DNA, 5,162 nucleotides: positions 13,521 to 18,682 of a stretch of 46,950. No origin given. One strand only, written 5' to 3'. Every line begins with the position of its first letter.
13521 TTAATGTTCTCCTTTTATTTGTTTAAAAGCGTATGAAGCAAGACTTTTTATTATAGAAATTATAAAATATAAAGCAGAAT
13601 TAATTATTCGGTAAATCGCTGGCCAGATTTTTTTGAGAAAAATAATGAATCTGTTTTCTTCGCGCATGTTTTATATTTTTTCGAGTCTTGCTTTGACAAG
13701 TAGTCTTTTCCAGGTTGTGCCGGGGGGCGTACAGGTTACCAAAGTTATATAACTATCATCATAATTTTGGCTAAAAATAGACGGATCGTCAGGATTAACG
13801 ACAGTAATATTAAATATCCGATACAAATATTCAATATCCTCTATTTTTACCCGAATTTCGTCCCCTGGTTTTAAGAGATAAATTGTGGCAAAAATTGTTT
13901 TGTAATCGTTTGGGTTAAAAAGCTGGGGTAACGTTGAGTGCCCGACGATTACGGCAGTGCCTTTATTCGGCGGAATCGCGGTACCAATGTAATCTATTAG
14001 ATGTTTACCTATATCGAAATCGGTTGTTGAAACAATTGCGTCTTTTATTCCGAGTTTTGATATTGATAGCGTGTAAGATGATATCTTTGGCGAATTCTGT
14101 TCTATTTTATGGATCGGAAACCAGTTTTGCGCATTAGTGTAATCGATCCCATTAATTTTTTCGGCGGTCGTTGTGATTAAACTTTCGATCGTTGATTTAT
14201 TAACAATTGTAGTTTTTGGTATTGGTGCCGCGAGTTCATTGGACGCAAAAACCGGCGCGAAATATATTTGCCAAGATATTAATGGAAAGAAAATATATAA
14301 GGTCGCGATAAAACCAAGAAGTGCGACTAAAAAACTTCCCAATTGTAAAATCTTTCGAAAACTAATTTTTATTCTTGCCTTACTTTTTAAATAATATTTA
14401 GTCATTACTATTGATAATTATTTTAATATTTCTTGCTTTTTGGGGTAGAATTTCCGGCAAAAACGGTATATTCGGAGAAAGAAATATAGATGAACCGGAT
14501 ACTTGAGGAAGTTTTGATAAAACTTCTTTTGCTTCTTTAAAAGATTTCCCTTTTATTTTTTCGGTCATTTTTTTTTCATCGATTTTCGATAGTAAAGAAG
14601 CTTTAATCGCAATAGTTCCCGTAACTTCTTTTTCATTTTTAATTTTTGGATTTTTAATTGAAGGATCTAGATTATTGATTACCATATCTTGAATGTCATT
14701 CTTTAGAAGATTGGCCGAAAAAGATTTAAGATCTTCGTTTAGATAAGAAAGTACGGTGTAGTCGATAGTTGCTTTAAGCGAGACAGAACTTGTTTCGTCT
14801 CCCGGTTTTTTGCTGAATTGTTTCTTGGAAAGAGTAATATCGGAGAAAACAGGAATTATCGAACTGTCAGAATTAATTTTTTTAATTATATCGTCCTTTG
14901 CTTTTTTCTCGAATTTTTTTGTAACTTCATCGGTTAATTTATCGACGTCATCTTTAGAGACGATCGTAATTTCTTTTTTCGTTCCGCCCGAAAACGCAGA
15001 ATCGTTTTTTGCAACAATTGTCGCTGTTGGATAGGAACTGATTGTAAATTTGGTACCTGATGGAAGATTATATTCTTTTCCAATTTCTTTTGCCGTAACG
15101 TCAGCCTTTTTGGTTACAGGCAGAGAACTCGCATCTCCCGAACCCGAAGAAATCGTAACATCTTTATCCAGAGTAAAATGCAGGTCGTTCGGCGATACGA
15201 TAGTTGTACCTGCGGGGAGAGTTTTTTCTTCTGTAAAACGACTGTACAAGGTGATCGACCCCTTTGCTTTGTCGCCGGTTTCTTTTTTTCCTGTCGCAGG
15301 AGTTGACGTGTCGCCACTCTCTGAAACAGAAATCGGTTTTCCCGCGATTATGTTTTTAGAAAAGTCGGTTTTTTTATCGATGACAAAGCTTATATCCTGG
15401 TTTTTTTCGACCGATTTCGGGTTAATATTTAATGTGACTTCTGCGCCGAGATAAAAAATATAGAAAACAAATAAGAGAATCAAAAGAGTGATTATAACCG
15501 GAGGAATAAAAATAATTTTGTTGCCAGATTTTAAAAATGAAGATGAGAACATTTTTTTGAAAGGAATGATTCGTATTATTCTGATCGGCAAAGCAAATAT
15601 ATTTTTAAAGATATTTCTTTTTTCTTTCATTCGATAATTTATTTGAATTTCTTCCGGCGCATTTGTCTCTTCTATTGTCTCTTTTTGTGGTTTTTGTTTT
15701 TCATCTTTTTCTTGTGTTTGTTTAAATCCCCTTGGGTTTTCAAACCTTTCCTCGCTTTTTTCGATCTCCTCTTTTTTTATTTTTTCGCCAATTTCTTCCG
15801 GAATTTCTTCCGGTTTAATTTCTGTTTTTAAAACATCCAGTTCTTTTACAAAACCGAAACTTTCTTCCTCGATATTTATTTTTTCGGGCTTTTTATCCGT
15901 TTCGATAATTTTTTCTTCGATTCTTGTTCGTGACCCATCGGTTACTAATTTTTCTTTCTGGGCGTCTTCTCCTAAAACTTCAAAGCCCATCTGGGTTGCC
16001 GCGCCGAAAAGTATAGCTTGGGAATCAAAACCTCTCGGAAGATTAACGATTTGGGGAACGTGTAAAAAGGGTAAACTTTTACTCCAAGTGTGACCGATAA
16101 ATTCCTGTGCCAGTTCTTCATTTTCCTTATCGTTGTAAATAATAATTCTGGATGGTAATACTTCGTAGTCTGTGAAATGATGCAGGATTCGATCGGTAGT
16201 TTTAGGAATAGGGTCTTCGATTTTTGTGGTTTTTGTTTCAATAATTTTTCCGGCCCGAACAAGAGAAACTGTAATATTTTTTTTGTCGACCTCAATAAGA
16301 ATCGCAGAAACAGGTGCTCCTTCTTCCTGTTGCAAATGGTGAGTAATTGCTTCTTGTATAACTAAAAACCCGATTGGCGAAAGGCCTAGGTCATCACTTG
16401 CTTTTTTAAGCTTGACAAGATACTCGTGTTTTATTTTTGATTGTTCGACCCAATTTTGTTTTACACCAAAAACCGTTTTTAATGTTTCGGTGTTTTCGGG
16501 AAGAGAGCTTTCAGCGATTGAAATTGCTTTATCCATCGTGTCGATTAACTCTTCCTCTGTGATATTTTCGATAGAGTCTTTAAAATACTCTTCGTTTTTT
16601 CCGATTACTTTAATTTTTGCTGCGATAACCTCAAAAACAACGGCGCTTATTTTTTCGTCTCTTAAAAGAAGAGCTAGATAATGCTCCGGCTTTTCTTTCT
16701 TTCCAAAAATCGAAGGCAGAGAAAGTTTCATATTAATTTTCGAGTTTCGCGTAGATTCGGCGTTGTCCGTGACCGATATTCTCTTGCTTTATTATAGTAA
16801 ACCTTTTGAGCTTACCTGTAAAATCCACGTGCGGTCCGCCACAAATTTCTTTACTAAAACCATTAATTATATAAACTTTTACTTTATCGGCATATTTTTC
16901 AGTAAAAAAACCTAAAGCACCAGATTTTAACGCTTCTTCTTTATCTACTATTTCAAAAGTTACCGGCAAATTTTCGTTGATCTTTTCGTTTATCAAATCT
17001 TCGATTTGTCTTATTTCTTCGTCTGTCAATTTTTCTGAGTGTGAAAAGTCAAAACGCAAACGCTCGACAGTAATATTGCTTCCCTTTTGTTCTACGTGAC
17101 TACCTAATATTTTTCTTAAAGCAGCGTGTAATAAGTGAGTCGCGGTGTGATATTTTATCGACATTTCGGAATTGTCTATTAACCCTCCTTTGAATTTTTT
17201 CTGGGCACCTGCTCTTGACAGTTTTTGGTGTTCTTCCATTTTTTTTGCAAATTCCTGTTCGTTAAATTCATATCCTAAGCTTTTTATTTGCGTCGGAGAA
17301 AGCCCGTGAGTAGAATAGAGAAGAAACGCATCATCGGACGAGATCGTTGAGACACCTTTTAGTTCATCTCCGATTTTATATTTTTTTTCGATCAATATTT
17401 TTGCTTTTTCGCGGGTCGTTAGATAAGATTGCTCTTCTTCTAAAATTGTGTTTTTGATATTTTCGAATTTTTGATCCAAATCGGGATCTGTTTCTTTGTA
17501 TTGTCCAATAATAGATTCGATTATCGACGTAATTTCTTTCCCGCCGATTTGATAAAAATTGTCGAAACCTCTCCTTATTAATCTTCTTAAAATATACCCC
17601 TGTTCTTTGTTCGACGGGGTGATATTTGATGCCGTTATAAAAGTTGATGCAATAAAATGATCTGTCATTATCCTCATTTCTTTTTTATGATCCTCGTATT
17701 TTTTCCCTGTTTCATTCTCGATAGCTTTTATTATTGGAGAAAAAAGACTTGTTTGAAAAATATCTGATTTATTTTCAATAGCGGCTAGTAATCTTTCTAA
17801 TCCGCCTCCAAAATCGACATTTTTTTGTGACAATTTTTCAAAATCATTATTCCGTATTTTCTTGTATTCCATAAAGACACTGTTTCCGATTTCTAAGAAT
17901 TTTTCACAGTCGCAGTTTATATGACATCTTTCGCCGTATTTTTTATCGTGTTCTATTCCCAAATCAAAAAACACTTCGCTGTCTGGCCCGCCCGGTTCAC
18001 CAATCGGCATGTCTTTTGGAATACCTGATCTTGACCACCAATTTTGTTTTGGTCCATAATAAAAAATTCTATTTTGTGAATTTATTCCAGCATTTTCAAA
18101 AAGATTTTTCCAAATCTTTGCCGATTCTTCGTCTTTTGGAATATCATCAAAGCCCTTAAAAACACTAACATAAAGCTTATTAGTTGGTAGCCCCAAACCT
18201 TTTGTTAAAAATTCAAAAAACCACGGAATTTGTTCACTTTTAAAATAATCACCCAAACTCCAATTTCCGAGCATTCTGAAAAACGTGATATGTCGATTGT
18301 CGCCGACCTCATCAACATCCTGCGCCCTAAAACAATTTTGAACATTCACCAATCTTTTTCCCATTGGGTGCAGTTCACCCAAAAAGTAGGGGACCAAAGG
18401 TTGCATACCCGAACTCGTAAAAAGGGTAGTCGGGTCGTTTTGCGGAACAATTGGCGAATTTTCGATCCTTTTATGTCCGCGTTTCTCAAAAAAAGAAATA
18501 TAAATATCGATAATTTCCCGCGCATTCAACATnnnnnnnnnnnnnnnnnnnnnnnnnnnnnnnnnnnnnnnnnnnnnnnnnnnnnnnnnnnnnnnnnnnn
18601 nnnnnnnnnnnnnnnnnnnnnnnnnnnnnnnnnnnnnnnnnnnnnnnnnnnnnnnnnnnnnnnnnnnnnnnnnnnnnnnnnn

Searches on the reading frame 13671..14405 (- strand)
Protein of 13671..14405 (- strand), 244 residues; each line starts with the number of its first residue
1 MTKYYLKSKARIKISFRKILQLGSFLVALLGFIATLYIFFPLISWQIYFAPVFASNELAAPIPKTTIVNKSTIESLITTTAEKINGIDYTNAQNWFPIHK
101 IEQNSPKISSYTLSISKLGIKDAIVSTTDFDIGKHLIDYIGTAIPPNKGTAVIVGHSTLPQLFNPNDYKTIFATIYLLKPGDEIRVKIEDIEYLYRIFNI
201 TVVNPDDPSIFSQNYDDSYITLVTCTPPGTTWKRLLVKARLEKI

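Call 8: search_protein_families(library=pfam, proteins=[window:13671-14405:-], max_evalue=0.01)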
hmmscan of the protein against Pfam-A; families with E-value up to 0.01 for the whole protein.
window:13671-14405:- (244 aa): 1 family
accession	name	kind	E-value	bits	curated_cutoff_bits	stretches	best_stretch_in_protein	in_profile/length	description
PF04203.18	Sortase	-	1.3e-18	67.3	26.6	1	113-241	1-124/125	Sortase domain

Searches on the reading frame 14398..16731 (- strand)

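Call 8: search_protein_families(library=pfam, proteins=[window:14398-16731:-], max_evalue=0.01)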
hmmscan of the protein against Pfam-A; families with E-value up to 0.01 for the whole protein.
window:14398-16731:- (777 aa): 1 family
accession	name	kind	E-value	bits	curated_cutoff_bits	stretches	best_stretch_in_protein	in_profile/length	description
PF04865.19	Baseplate_J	-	7.4e-06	25.9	21.1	1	487-587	21-113/255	Baseplate J-like protein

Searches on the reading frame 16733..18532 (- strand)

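Call 8: search_protein_families(library=pfam, proteins=[window:16733-18532:-], max_evalue=0.01)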
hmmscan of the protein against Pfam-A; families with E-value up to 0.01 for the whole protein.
window:16733-18532:- (599 aa): 2 families
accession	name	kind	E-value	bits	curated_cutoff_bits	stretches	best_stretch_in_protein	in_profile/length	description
PF01411.24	tRNA-synt_2c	-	8.9e-102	341.8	30.3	1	6-455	1-441/552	tRNA synthetases class II (A)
PF07973.19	tRNA_SAD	-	1.6e-12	47.6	24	1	551-594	1-44/44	Threonyl and Alanyl tRNA synthetase second additional domain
